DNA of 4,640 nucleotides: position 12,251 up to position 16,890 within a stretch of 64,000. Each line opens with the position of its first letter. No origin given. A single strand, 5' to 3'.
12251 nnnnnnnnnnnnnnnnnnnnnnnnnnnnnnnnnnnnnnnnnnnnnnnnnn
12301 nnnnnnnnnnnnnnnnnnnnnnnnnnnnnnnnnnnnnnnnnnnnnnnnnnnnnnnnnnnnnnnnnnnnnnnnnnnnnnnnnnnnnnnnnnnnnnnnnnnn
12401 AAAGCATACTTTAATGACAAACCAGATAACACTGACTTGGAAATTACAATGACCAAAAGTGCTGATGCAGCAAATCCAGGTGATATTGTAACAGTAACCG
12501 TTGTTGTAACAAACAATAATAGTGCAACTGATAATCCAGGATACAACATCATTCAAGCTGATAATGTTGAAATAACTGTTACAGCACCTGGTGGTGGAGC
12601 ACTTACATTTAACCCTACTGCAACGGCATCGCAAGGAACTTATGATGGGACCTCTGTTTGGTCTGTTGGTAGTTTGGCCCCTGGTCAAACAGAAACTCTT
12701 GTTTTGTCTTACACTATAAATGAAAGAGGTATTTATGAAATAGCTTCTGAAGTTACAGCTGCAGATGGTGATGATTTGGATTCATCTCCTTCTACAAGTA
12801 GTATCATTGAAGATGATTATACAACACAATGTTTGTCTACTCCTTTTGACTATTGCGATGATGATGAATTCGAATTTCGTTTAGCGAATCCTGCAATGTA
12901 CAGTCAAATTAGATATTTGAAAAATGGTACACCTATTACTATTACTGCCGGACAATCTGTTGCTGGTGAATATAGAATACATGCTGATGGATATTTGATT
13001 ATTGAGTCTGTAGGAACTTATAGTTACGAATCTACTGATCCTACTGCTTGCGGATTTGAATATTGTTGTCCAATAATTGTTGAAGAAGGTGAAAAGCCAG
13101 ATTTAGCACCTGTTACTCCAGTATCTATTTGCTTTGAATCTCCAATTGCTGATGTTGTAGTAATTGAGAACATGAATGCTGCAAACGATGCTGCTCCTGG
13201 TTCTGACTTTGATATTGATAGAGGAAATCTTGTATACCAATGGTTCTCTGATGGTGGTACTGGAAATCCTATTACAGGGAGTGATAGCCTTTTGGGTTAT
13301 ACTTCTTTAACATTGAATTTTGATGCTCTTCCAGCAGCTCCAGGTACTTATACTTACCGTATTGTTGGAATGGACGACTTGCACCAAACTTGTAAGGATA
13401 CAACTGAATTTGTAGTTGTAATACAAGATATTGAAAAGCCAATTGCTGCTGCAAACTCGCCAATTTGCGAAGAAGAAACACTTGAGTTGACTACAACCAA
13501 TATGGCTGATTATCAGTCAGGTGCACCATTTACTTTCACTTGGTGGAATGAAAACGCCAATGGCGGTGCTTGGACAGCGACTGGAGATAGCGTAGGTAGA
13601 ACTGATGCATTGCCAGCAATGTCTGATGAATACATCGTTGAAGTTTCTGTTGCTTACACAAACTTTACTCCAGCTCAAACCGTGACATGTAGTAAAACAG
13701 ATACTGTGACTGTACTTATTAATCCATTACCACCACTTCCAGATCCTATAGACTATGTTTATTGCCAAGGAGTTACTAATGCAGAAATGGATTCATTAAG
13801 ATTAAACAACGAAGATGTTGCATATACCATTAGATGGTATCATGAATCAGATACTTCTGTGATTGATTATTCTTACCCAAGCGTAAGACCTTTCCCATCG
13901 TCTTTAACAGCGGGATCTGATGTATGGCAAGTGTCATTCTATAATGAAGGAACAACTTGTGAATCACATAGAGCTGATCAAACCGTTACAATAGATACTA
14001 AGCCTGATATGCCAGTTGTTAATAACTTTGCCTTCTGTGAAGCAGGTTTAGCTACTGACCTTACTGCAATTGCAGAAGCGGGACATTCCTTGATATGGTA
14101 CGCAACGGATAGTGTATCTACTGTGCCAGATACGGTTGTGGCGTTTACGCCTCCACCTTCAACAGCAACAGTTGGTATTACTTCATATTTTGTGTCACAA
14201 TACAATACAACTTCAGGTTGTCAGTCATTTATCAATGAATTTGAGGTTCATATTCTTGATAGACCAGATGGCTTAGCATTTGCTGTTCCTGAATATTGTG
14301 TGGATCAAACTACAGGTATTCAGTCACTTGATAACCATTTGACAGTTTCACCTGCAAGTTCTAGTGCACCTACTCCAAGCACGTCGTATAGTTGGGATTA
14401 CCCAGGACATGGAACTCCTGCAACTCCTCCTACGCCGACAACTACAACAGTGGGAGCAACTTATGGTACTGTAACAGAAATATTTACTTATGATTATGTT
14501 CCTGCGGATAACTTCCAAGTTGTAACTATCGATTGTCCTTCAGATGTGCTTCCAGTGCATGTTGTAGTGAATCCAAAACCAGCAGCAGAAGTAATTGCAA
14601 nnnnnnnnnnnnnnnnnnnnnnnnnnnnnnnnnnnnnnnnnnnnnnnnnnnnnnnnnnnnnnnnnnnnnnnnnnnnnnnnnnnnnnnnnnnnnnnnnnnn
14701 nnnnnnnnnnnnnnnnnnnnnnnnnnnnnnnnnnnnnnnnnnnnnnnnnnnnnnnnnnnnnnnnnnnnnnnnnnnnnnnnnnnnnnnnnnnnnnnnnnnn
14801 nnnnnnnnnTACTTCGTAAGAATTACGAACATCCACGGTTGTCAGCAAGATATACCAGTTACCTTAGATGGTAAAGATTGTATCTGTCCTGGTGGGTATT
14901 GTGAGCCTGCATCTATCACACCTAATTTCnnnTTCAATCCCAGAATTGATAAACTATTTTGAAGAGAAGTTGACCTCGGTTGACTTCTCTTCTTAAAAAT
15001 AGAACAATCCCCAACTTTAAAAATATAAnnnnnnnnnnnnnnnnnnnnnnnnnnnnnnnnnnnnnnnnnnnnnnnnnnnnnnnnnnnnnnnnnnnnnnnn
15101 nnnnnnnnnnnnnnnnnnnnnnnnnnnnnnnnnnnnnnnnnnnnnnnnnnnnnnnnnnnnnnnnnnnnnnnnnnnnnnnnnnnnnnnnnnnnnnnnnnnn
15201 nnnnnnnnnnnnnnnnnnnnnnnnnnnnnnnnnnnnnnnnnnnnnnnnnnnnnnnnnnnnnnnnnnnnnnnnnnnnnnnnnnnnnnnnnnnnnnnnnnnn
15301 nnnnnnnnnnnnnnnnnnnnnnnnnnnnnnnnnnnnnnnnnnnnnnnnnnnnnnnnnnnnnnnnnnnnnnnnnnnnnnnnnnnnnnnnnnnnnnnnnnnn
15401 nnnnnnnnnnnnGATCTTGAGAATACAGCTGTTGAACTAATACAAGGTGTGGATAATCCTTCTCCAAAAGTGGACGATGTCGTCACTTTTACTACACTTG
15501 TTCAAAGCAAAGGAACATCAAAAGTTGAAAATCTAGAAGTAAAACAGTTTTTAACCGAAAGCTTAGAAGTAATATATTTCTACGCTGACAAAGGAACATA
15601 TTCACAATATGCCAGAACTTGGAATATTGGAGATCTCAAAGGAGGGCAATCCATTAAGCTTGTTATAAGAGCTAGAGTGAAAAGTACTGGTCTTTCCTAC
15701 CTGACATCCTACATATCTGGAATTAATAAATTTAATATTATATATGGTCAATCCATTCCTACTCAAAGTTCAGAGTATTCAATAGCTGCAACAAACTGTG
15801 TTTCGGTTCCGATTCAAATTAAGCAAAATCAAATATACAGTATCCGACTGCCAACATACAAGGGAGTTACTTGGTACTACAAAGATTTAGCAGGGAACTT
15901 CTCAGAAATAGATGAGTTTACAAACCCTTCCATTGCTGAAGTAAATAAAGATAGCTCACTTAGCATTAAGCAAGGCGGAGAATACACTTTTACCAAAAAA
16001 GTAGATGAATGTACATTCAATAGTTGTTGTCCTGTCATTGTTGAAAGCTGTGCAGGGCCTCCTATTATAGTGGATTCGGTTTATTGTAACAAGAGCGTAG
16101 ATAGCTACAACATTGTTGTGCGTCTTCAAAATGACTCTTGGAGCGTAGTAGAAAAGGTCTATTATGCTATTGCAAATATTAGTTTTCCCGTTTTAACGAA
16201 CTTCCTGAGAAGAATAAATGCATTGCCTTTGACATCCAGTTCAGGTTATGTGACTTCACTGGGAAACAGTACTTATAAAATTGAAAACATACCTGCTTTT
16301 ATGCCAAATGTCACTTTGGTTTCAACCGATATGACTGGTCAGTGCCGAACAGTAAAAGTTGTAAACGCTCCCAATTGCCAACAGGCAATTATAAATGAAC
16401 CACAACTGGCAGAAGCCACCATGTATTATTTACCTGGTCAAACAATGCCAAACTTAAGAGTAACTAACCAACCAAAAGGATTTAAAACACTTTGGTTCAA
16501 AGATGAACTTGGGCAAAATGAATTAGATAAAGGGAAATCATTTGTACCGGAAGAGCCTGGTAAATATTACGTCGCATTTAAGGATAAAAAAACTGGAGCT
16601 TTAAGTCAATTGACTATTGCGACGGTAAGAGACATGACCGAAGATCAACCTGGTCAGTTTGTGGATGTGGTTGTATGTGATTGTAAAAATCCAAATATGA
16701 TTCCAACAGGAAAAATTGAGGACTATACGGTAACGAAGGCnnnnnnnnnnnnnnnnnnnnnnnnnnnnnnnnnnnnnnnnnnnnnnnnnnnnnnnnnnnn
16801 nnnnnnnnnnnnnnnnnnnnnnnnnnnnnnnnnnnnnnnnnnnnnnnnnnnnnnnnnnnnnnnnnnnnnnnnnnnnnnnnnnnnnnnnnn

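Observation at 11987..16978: Three-gene same-strand cluster of mosaic surface proteins with pairwise-shared domains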

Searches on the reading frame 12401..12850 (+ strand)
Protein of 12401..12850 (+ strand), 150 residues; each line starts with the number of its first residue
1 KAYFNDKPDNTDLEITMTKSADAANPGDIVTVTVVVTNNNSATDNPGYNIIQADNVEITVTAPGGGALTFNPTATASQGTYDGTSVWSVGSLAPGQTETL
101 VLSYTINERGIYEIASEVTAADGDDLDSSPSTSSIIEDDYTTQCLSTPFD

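Call 45: search_solved_structures(query=window:12401-12850:+, max_evalue=1, show_alignments=3)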
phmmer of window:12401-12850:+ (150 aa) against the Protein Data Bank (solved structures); distinct sequences matched with E-value up to 1: 4.
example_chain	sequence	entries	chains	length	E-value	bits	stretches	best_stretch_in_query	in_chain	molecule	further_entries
9n4g_A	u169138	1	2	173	0.22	14.6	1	36-80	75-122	YehD protein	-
9n4h_A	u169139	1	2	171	0.26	14.4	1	36-80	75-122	YehD protein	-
9n4i_A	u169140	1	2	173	0.28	14.3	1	36-80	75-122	YehD protein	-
9m5b_C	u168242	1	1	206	0.31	14.2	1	41-73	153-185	Low affinity immunoglobulin gamma Fc region receptor II-b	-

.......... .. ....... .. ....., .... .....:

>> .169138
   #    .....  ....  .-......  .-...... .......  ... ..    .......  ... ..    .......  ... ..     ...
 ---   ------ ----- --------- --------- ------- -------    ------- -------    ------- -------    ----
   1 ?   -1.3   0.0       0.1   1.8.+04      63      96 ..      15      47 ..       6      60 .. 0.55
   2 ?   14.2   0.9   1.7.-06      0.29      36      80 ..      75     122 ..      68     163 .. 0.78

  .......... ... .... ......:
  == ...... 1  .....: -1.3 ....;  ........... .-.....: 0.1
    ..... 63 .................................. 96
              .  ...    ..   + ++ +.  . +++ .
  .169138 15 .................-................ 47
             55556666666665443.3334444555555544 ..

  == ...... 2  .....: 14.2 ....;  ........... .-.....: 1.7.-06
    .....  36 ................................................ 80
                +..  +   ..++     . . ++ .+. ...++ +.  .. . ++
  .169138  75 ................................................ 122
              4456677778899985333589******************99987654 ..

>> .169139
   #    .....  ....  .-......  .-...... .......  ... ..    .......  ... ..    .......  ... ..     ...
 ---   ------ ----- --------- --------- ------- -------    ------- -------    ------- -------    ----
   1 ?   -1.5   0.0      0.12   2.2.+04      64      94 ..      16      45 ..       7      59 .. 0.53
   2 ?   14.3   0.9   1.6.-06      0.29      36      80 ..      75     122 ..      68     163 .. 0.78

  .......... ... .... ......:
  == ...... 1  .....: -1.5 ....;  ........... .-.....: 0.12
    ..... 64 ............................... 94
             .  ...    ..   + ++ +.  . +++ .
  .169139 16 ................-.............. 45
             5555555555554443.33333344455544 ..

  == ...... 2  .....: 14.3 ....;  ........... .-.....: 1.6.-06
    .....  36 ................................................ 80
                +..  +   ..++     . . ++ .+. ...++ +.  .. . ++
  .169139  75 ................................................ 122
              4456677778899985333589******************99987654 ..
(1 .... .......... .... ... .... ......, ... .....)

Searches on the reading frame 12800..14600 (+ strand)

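Call 31: search_protein_families(library=pfam, proteins=[window:12800-14600:+], max_evalue=10)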
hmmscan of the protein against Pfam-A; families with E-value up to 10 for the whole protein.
window:12800-14600:+ (600 aa): 2 families
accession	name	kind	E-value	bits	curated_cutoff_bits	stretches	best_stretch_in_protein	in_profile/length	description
PF19081.6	Ig_7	-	4.4e-07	30.5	27.3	3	402-479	1-76/84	Ig-like domain CHU_C associated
PF22352.2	K319L-like_PKD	-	0.012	16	27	1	140-203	25-81/84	K319L-like, PKD domain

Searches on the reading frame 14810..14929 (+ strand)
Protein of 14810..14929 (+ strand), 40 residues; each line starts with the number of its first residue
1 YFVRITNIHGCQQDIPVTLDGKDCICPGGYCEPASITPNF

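Call 73: search_protein_families(library=ncbifam, proteins=[window:14810-14929:+], max_evalue=10)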
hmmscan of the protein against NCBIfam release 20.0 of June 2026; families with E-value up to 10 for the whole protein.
seq(40 aa): 0 families

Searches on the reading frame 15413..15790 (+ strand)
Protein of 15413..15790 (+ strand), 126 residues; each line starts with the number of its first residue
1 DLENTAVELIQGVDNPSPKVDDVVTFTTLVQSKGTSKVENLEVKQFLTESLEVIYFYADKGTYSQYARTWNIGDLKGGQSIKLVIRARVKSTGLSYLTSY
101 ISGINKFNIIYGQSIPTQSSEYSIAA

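Call 46: search_solved_structures(query=window:15413-15790:+, max_evalue=1, show_alignments=3)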
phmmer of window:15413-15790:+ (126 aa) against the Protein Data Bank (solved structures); distinct sequences matched with E-value up to 1: 4.
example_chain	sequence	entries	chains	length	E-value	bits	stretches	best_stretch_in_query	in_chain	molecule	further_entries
4pjq_A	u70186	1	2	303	2e-08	37.4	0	7-42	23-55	Pentatricopeptide repeat protein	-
5orm_A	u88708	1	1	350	9.7e-08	35.2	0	8-44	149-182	cPPR-Telo1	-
5orq_A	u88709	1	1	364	1.5e-07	34.6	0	8-42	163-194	cPPR-Telo1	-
4pjr_A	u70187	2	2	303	3.8e-06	30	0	7-43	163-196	Pentatricopeptide repeat protein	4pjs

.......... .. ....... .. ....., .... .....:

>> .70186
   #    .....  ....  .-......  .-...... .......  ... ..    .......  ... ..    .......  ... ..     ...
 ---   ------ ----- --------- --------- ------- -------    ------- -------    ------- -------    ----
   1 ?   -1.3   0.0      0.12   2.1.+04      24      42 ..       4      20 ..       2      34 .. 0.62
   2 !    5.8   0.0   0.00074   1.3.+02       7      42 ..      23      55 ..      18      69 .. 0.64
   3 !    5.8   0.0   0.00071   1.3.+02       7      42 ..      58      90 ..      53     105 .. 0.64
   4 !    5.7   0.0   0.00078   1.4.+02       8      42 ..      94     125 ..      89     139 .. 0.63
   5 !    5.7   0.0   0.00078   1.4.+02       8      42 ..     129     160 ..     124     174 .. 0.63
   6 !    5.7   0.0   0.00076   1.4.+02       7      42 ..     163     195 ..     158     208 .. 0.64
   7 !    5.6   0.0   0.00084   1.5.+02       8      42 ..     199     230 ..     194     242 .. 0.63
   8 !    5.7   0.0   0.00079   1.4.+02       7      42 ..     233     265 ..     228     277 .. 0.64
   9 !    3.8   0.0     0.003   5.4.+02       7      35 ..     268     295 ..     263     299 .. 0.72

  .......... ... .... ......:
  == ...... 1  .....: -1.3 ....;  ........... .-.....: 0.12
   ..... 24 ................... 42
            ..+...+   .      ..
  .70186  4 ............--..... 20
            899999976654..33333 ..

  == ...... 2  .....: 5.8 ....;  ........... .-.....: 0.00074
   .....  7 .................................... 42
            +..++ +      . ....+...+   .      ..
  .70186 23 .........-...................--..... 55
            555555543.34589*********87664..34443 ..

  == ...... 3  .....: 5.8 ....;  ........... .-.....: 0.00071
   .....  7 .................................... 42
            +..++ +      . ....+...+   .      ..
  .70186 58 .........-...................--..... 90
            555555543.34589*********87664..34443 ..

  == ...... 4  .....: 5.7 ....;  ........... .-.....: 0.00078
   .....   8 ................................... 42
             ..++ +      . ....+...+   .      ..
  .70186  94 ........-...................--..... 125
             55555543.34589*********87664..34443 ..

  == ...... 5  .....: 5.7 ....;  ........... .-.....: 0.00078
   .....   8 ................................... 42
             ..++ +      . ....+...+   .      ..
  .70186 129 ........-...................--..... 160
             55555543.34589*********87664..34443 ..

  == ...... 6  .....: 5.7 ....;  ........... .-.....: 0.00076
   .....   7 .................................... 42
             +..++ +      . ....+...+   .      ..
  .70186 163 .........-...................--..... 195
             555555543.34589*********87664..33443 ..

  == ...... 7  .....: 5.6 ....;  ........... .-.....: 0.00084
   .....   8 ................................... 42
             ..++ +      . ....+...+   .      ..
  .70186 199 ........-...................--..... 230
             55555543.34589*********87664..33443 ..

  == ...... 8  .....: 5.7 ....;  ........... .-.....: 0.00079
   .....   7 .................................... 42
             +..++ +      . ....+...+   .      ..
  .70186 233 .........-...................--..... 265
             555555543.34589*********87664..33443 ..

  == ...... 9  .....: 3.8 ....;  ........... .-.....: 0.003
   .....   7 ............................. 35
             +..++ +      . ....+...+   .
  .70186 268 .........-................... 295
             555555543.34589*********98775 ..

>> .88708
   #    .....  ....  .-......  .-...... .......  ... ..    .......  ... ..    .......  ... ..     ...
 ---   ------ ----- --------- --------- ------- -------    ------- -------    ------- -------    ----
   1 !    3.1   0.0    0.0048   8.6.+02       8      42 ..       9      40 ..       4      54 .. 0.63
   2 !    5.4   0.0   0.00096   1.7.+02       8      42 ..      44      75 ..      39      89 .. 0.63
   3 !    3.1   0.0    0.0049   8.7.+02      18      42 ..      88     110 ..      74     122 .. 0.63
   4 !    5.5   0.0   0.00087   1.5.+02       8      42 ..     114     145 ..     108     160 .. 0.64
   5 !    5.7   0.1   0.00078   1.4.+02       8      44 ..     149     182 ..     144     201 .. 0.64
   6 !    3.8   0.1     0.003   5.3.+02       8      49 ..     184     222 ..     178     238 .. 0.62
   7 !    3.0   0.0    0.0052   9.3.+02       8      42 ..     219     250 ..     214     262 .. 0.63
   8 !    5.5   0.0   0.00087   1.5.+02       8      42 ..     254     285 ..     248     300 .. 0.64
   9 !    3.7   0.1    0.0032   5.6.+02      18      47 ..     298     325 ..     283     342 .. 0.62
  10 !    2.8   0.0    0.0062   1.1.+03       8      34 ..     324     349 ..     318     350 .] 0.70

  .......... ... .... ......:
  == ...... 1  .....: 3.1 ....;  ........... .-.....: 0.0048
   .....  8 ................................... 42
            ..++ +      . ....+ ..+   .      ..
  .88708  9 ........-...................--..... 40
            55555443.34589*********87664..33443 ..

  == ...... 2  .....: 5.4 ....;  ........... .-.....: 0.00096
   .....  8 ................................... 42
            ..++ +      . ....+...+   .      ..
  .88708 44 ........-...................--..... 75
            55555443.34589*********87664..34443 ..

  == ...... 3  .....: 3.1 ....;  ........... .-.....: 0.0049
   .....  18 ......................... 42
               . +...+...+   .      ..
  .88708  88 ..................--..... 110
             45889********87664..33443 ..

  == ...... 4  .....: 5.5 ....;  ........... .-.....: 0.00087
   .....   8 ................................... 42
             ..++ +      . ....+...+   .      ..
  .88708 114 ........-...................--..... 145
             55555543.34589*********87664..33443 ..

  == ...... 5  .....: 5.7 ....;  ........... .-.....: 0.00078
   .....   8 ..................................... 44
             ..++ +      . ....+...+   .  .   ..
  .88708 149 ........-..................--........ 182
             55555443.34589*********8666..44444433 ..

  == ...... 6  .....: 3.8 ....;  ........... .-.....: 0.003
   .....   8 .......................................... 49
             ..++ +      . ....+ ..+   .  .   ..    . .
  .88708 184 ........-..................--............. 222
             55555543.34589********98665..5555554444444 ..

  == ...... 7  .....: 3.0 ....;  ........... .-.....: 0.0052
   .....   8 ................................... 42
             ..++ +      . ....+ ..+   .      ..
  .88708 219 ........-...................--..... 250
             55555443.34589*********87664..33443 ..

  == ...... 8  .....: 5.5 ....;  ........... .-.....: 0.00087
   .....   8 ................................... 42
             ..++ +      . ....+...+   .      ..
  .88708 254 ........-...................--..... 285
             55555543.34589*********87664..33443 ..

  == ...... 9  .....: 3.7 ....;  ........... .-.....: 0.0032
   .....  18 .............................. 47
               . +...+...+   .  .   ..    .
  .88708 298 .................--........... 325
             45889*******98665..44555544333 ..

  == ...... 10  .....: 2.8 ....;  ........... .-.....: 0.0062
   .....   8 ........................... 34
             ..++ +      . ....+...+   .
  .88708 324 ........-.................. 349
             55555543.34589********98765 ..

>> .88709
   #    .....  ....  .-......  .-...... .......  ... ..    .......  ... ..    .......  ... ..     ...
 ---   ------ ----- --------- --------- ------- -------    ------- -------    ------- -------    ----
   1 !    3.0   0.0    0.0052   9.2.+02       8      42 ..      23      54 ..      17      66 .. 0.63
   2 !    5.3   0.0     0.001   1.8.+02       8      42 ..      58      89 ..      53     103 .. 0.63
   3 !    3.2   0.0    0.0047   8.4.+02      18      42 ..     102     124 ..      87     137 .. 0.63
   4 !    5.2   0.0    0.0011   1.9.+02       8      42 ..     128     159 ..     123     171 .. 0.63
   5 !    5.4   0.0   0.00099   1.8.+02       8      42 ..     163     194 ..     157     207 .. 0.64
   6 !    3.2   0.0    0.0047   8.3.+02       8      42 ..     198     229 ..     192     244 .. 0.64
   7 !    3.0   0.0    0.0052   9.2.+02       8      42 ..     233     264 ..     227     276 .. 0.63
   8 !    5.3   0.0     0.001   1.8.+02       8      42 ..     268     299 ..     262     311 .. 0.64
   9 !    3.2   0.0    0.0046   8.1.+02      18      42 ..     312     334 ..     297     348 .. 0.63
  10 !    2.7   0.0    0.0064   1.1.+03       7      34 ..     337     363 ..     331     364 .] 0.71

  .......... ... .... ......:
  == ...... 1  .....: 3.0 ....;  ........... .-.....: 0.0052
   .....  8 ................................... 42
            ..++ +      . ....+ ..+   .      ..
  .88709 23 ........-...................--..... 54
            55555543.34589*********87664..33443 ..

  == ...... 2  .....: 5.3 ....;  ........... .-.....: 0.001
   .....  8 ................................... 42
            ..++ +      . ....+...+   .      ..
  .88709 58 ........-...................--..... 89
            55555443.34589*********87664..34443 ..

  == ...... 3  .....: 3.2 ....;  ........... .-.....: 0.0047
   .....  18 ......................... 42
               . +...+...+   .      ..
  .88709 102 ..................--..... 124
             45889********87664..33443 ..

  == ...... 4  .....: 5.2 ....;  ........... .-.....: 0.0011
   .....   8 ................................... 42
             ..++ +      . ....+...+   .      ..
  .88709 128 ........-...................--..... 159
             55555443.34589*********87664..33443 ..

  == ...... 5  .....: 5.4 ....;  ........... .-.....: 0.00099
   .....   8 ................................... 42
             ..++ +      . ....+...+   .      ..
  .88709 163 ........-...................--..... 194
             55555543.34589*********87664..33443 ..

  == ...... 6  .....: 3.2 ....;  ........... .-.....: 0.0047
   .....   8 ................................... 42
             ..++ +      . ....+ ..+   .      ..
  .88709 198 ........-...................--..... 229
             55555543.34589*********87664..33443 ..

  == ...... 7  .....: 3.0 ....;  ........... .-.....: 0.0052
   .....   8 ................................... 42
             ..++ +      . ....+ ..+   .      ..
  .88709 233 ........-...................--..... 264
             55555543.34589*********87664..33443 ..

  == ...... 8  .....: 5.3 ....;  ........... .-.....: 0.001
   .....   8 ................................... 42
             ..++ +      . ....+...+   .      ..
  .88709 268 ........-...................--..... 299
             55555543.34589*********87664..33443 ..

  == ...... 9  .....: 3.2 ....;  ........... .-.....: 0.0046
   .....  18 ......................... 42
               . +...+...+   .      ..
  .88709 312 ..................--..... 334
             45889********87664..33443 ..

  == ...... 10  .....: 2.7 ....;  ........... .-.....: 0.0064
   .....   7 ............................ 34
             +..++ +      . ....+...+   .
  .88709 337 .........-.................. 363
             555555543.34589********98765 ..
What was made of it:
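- Tried and rejected: PDB sequence searches with the two CLIPPER domains gave only spurious hits (calls 45, 46).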

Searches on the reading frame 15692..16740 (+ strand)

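Call 31: search_protein_families(library=pfam, proteins=[window:15692-16740:+], max_evalue=10)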
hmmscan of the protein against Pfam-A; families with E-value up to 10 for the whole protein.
window:15692-16740:+ (349 aa): 1 family
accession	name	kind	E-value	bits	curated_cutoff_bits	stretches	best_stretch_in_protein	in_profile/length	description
PF19081.6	Ig_7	-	0.0035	18.1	27.3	1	249-306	15-74/84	Ig-like domain CHU_C associated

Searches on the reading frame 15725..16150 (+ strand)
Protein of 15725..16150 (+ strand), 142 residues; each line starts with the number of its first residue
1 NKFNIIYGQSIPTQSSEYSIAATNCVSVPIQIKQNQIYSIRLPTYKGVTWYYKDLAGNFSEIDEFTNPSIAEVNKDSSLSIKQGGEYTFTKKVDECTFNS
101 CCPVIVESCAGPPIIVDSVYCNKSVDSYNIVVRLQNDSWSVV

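Call 81: predict_structure(alignment_id=A9)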
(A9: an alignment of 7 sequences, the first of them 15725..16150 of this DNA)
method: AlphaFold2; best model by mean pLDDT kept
length: 142 residues; sequences in the alignment: 7
mean_pLDDT: 56.1   pTM: 0.57
mean pLDDT of the five models: 56.1, 53.6, 53.5, 48.5, 43.8
residues with pLDDT >= 90: 0; 70-90: 43; 50-70: 42; < 50: 57
segments of 3 or more residues with pLDDT < 50: 1-29, 109-131, 138-142
pLDDT, mean of each block of 10 residues (from residue 1): 27 32 41 64 70 80 75 82 76 59 54 40 41 50 32
secondary structure, 60 per line:
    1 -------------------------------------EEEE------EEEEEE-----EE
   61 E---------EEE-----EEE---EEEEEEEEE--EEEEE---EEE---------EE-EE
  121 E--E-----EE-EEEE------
elements in order: E38-41 E48-53 E59-61 E71-73 E79-81 E85-93 E96-100 E104-106 E119-121 E133-136
